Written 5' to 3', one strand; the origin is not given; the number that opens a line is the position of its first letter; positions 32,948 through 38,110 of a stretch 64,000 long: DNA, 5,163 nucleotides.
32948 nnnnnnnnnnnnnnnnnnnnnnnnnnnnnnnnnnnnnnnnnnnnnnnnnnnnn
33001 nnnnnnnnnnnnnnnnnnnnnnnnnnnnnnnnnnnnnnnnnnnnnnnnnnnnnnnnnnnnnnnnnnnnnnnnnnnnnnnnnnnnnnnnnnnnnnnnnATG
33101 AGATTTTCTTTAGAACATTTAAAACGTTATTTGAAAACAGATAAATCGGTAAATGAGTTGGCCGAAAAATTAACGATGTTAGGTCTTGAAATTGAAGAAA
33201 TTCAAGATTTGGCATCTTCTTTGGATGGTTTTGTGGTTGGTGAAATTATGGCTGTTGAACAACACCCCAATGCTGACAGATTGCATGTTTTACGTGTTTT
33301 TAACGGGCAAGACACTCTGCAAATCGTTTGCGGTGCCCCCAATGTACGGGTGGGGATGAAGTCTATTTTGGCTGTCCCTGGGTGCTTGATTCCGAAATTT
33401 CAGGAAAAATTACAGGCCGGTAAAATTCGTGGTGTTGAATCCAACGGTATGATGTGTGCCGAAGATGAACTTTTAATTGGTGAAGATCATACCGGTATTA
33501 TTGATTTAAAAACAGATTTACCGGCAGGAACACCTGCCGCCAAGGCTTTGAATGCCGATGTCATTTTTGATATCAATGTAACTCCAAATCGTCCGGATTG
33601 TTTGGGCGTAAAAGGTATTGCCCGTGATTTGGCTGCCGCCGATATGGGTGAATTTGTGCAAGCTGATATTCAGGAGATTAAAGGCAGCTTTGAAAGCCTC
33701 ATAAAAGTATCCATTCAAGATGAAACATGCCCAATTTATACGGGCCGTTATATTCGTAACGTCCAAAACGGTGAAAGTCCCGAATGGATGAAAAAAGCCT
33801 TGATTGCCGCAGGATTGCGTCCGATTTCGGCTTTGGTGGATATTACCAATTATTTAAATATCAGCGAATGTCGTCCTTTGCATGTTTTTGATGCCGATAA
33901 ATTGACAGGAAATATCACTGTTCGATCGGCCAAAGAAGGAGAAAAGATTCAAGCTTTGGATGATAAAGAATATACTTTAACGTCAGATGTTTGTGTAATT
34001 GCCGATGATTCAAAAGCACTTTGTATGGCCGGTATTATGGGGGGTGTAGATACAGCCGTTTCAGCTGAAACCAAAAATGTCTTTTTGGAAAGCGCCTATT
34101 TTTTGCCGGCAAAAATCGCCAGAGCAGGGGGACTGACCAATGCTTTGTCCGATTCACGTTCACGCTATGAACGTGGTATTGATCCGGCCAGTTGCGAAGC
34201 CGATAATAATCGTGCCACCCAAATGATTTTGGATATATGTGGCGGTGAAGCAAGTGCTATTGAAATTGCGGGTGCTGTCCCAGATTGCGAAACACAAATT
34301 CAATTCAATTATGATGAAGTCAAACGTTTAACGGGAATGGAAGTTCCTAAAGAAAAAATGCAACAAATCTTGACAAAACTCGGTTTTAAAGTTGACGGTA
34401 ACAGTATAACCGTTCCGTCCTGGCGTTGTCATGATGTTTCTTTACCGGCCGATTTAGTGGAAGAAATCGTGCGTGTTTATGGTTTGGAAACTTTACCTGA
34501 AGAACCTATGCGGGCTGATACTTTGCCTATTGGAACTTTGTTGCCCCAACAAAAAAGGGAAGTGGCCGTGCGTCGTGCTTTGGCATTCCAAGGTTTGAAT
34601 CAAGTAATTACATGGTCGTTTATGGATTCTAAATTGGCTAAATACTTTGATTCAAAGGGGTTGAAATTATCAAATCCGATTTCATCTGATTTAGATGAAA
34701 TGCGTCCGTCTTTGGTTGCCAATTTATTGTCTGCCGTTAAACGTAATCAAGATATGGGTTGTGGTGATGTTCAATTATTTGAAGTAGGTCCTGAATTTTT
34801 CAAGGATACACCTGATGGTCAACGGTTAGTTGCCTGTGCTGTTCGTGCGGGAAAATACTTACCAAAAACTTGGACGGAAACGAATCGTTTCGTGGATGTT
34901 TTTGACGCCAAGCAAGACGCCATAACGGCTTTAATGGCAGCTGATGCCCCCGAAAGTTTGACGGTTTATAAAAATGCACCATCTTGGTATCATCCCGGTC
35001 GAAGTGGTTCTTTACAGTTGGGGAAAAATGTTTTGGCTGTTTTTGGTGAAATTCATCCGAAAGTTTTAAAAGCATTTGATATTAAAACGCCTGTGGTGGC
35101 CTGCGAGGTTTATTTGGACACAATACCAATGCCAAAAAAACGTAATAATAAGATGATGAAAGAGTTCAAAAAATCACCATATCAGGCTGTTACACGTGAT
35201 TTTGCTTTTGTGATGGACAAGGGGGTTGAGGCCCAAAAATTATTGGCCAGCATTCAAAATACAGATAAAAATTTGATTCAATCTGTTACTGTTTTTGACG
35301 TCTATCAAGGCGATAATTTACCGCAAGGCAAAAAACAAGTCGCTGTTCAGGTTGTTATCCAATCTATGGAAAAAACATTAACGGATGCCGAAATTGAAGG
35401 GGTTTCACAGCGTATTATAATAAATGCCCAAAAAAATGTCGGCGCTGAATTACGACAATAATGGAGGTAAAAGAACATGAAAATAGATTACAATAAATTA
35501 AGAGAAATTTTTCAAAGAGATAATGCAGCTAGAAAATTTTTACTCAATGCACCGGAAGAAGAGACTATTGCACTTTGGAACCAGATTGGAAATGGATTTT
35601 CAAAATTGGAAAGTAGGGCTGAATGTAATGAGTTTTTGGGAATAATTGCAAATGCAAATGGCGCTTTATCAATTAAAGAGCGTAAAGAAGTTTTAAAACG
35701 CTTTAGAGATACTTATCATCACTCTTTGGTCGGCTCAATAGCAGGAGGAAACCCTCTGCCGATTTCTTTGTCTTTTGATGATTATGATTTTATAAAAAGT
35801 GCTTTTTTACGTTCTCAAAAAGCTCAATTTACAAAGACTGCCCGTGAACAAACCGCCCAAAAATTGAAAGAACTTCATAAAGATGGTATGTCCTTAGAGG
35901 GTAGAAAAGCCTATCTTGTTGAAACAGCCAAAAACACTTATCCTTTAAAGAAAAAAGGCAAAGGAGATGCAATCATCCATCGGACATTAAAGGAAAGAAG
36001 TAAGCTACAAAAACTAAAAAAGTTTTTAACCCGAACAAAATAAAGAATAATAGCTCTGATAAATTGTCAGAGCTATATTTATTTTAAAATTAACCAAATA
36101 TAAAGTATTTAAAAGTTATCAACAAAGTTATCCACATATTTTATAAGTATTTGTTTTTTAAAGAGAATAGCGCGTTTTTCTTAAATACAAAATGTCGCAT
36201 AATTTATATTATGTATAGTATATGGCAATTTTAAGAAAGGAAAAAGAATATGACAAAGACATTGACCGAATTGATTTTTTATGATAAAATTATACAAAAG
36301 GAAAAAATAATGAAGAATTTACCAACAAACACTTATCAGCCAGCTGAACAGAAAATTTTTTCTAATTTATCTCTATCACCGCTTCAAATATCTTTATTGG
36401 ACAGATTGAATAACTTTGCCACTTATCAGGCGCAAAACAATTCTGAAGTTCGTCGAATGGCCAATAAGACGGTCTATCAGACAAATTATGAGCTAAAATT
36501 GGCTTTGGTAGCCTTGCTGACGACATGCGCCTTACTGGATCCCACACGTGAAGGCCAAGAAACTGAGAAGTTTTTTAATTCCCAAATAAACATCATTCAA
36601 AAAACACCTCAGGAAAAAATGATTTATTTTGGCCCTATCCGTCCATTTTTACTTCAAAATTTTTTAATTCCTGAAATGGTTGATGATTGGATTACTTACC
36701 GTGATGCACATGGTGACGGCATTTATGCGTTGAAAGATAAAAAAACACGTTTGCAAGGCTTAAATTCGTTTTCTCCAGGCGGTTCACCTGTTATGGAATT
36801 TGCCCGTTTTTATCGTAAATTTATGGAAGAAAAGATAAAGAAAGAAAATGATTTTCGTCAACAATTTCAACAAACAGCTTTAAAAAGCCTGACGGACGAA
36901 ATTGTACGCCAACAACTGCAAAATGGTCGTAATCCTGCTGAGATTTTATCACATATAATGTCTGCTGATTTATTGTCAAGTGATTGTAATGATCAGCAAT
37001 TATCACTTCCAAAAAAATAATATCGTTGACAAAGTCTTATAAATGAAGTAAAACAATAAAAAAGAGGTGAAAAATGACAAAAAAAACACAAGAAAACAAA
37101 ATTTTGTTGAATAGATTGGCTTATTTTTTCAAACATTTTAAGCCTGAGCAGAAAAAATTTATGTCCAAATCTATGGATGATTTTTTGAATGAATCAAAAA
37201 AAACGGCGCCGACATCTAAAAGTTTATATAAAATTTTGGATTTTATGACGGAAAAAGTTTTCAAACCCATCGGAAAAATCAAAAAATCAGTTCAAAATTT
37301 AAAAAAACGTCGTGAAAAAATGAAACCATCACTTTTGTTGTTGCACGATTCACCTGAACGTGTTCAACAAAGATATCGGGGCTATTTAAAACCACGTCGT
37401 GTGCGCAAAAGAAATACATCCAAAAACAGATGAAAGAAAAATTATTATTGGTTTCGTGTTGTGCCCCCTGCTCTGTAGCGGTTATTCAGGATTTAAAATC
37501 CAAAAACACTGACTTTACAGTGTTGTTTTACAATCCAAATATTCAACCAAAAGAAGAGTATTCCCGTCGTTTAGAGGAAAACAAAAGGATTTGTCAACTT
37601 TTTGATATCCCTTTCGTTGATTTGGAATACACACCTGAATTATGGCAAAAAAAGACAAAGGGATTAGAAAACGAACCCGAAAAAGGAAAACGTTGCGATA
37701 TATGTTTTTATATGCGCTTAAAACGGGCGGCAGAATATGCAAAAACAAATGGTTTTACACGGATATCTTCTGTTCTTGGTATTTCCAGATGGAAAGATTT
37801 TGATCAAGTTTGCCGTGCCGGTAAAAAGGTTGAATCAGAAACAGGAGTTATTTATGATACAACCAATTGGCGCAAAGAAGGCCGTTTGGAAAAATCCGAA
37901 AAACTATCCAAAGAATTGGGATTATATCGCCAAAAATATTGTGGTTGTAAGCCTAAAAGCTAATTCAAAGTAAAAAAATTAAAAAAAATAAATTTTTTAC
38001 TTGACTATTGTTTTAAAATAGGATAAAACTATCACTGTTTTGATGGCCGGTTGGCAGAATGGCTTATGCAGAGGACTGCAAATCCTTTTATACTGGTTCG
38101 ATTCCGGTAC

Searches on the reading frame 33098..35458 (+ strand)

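Call 31: search_protein_families(library=pfam, proteins=[window:33098-35458:+], max_evalue=0.00001)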
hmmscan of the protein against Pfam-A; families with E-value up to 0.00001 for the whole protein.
window:33098-35458:+ (787 aa): 5 families
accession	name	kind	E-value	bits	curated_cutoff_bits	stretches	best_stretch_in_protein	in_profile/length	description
PF03483.22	B3_4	-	1.8e-63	213.7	29.3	1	211-382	2-174/174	B3/4 domain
PF17759.6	tRNA_synthFbeta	-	1.2e-45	156.1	22.4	1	477-673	11-214/214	Phenylalanyl tRNA synthetase beta chain CLM domain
PF03147.19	FDX-ACB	-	2.7e-28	98.7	31.1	1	693-786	1-94/94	Ferredoxin-fold anticodon binding domain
PF01588.26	tRNA_bind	-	1.8e-21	76.5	27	1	45-145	1-95/96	Putative tRNA binding domain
PF03484.21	B5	-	1.9e-21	76.4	28.6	1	401-462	1-66/67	tRNA synthetase B5 domain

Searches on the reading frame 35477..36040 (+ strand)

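Call 31: search_protein_families(library=pfam, proteins=[window:35477-36040:+], max_evalue=0.00001)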
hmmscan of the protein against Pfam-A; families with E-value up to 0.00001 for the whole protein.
window:35477-36040:+ (188 aa): 0 families

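Call 92: search_protein_families(library=pfam, proteins=[window:35477-36040:+], max_evalue=0.05)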
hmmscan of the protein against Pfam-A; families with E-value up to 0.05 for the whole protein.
window:35477-36040:+ (188 aa): 1 family
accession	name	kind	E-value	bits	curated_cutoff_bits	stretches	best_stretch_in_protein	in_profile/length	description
PF22284.1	DUF6961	-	0.0062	17.1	27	1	22-48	31-57/58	Family of unknown function (DUF6961)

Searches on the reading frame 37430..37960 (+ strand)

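Call 31: search_protein_families(library=pfam, proteins=[window:37430-37960:+], max_evalue=0.00001)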
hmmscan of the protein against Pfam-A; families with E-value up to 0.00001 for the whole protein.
window:37430-37960:+ (177 aa): 1 family
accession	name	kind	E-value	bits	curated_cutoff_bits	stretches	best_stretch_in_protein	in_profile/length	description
PF02677.20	QueH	-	3.5e-60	203.5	23.5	1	5-173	1-169/175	Epoxyqueuosine reductase QueH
